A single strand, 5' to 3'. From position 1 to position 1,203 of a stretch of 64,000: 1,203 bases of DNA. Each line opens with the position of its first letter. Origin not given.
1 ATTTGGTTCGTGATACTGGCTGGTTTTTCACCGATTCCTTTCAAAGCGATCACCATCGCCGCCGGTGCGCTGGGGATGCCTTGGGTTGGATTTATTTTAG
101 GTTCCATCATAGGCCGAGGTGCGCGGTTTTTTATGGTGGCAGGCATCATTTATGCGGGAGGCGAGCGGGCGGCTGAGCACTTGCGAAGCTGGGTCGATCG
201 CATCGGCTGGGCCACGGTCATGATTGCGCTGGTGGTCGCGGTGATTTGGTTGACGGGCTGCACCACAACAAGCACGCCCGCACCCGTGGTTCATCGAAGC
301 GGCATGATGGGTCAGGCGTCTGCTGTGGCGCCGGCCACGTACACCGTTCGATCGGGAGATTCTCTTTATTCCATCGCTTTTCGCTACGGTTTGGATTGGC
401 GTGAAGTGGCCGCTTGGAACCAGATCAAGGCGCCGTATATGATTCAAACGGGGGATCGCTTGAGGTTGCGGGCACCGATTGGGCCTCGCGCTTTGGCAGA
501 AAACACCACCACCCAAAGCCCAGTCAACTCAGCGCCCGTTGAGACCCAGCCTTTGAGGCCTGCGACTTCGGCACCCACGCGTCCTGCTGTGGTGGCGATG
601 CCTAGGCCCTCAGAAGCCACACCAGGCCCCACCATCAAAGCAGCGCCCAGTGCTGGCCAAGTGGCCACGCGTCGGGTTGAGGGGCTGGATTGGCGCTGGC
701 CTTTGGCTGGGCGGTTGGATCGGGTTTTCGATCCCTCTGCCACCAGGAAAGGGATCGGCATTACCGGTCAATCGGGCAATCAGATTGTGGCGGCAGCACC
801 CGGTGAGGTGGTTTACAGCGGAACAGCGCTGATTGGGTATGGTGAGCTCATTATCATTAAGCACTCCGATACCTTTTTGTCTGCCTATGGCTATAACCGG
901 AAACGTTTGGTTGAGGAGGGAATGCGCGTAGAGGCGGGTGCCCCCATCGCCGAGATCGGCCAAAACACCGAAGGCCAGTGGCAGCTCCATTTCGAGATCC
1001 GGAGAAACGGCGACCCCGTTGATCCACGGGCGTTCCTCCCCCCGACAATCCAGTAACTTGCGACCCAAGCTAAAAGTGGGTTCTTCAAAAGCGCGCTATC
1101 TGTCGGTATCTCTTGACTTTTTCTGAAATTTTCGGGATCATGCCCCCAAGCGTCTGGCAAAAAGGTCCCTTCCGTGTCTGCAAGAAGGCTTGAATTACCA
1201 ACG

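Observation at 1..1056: YqaA/DedA membrane protein fused in frame to NlpD through an internal lipobox: a possible LspA-processed polyprotein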

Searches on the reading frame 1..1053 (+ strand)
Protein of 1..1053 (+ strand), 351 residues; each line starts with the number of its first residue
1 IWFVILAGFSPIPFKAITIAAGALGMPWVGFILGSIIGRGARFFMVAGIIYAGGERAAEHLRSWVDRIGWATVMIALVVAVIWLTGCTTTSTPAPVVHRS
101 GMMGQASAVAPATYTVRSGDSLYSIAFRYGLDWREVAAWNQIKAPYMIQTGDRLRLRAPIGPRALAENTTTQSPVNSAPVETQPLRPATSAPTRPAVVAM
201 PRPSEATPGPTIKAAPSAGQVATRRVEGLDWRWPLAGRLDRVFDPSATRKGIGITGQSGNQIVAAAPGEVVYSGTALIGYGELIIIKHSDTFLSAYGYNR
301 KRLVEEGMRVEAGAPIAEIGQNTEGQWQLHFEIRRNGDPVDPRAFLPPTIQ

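Call 4: search_protein_families(library=pfam, proteins=[window:1-1053:+], max_evalue=0.01)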
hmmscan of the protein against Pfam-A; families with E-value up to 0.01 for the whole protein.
window:1-1053:+ (351 aa): 3 families
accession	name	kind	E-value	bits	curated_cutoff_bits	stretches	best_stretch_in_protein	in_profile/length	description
PF01551.29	Peptidase_M23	-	3e-23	82.3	28.7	1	249-342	3-96/96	Peptidase family M23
PF01476.26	LysM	-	5.1e-13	49.2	20.9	1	114-156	1-42/43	LysM domain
PF09335.16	VTT_dom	-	0.00024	22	33.9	1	2-51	72-122/123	VTT domain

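Call 5: search_protein_families(library=ncbifam, proteins=[window:1-1053:+, window:181-1053:+], max_evalue=0.01)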
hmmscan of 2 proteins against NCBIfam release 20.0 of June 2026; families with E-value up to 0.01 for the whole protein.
window:1-1053:+ (351 aa): 20 families
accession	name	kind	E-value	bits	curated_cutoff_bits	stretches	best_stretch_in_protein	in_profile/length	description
NF008123.1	PRK10871.1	equivalog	1.2e-47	163.1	311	2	210-347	225-363/365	murein hydrolase activator NlpD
NF040883.1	amid_act_ActS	equivalog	3.8e-46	157.3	375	2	217-349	103-236/242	amidase activator ActS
NF041208.1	celldiv_DipM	equivalog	1.2e-25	90.7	740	1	90-346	165-417/419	cell division endopeptidase DipM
NF050804.1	CellDivDipMCaul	equivalog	8e-24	84.4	900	2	171-343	463-629/634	cell division endopeptidase DipM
NF008644.1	PRK11637.1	equivalog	3.4e-18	65.8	270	1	233-346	266-383/385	murein hydrolase activator EnvC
NF047755.1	LIC_10271_M23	exception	6e-16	58.8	180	2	106-186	19-100/207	LIC_10271 family cell wall hydrolase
NF052336.1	PdgHdaseHSB100310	equivalog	7.8e-13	48.5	500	1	227-340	31-148/316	peptidoglycan hydrolase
NF047657.1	CellWlHdaseLepto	equivalog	3.2e-10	39.9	400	2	106-164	21-79/221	hypothetical protein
NF008652.0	PRK11649.1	equivalog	3.5e-10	39.1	341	1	239-343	303-407/439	murein DD-endopeptidase MepM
NF053738.1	S2SprSpoIIQBc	equivalog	8.9e-09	35.3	250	1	249-346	122-223/232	stage II sporulation protein SpoIIQ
NF008050.0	PRK10783.1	equivalog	6e-08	31.4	508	1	105-156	396-447/457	murein transglycosylase D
NF053824.1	PdgNdpepShyC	equivalog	5.6e-07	28.8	700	1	248-344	295-391/429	peptidoglycan DD-endopeptidase ShyC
NF042931.1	SAG1386_EF1546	equivalog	1.1e-06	28.8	80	1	105-157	103-158/158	SAG1386/EF1546 family surface-associated protein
NF004974.0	PRK06347.1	equivalog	4.5e-06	25.9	701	1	87-178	456-546/592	1,4-beta-N-acetylmuramoylhydrolase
NF052398.1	Agg_Promo_Fact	equivalog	4.4e-05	23.7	170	1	96-179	13-93/202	aggregation-promoting factor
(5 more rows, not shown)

window:181-1053:+ (291 aa): 20 families
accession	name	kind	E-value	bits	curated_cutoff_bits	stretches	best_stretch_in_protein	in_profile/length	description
NF008123.1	PRK10871.1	equivalog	4.5e-48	164.5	311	2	150-287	225-363/365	murein hydrolase activator NlpD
NF040883.1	amid_act_ActS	equivalog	1.7e-46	158.5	375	2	156-289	102-236/242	amidase activator ActS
NF041208.1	celldiv_DipM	equivalog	6.4e-26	91.5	740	1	30-286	165-417/419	cell division endopeptidase DipM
NF050804.1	CellDivDipMCaul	equivalog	5.4e-24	84.9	900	2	110-283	463-629/634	cell division endopeptidase DipM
NF008644.1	PRK11637.1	equivalog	2.3e-18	66.3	270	1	173-286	266-383/385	murein hydrolase activator EnvC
NF047755.1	LIC_10271_M23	exception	3e-16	59.8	180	2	46-126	19-100/207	LIC_10271 family cell wall hydrolase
NF052336.1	PdgHdaseHSB100310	equivalog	5.2e-13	49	500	1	167-280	31-148/316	peptidoglycan hydrolase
NF047657.1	CellWlHdaseLepto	equivalog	1.7e-10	40.8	400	2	46-106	21-75/221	hypothetical protein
NF008652.0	PRK11649.1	equivalog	1.9e-10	40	341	1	179-283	303-407/439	murein DD-endopeptidase MepM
NF053738.1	S2SprSpoIIQBc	equivalog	6.2e-09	35.8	250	1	189-286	122-223/232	stage II sporulation protein SpoIIQ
NF008050.0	PRK10783.1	equivalog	4.3e-08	31.9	508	1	45-96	396-447/457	murein transglycosylase D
NF053824.1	PdgNdpepShyC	equivalog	3.5e-07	29.5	700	1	188-284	295-391/429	peptidoglycan DD-endopeptidase ShyC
NF042931.1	SAG1386_EF1546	equivalog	8e-07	29.3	80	1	45-97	103-158/158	SAG1386/EF1546 family surface-associated protein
NF004974.0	PRK06347.1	equivalog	3.4e-06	26.4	701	1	27-118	456-546/592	1,4-beta-N-acetylmuramoylhydrolase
NF052398.1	Agg_Promo_Fact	equivalog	2.9e-05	24.3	170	1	36-120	13-94/202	aggregation-promoting factor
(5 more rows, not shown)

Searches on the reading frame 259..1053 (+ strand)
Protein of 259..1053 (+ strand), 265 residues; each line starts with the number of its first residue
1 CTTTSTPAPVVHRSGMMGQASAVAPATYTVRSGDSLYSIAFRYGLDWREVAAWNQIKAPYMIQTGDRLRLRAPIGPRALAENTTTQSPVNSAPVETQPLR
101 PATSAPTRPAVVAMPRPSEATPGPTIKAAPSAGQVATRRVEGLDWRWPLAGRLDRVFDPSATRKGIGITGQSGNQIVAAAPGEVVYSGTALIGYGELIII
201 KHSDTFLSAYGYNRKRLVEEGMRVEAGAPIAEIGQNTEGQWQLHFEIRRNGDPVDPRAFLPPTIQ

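Call 60: search_solved_structures(query=window:259-1053:+, max_evalue=0.00001, show_alignments=3)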
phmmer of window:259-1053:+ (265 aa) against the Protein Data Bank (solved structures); distinct sequences matched with E-value up to 0.00001: 15.
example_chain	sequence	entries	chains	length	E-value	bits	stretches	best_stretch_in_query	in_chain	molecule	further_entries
4bh5_A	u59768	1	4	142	5.2e-16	61.8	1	148-260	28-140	MUREIN HYDROLASE ACTIVATOR ENVC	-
8c0j_B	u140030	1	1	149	6.3e-16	61.6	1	150-260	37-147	Murein hydrolase activator EnvC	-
6tpi_A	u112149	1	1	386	7.6e-16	61.3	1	105-260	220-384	Murein hydrolase activator EnvC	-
8hd0_E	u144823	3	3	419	9.1e-16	61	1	105-260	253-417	Murein hydrolase activator EnvC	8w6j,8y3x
8i6o_E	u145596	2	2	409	8.3e-14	54.6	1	99-258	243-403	Membrane-bound metallopeptidase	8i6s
7qrl_C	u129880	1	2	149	1.5e-12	50.5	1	129-261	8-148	DipM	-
7qrl_A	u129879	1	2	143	2.2e-12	49.9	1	144-261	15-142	DipM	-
8tzk_E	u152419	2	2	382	1.8e-11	46.9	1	146-259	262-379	Peptidase M23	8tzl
9gy1_A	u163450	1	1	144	3.9e-11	45.8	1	148-260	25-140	Peptidase, M23 family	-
8i2e_B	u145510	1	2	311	4e-09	39.2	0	19-74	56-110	Probable peptidoglycan endopeptidase LytE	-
4uz2_A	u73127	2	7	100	2.4e-08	36.7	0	25-71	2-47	CELL WALL-BINDING ENDOPEPTIDASE-RELATED PROTEIN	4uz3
4xcm_A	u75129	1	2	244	1.2e-07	34.4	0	24-70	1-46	Cell wall-binding endopeptidase-related protein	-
9m7n_A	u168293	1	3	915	3.1e-07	33.1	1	151-248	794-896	Gp16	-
9k2v_E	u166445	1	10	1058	2.4e-06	30.1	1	162-251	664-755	Internal protein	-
6smk_A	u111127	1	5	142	6e-06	28.9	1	164-252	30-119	Peptidase_M23 domain-containing protein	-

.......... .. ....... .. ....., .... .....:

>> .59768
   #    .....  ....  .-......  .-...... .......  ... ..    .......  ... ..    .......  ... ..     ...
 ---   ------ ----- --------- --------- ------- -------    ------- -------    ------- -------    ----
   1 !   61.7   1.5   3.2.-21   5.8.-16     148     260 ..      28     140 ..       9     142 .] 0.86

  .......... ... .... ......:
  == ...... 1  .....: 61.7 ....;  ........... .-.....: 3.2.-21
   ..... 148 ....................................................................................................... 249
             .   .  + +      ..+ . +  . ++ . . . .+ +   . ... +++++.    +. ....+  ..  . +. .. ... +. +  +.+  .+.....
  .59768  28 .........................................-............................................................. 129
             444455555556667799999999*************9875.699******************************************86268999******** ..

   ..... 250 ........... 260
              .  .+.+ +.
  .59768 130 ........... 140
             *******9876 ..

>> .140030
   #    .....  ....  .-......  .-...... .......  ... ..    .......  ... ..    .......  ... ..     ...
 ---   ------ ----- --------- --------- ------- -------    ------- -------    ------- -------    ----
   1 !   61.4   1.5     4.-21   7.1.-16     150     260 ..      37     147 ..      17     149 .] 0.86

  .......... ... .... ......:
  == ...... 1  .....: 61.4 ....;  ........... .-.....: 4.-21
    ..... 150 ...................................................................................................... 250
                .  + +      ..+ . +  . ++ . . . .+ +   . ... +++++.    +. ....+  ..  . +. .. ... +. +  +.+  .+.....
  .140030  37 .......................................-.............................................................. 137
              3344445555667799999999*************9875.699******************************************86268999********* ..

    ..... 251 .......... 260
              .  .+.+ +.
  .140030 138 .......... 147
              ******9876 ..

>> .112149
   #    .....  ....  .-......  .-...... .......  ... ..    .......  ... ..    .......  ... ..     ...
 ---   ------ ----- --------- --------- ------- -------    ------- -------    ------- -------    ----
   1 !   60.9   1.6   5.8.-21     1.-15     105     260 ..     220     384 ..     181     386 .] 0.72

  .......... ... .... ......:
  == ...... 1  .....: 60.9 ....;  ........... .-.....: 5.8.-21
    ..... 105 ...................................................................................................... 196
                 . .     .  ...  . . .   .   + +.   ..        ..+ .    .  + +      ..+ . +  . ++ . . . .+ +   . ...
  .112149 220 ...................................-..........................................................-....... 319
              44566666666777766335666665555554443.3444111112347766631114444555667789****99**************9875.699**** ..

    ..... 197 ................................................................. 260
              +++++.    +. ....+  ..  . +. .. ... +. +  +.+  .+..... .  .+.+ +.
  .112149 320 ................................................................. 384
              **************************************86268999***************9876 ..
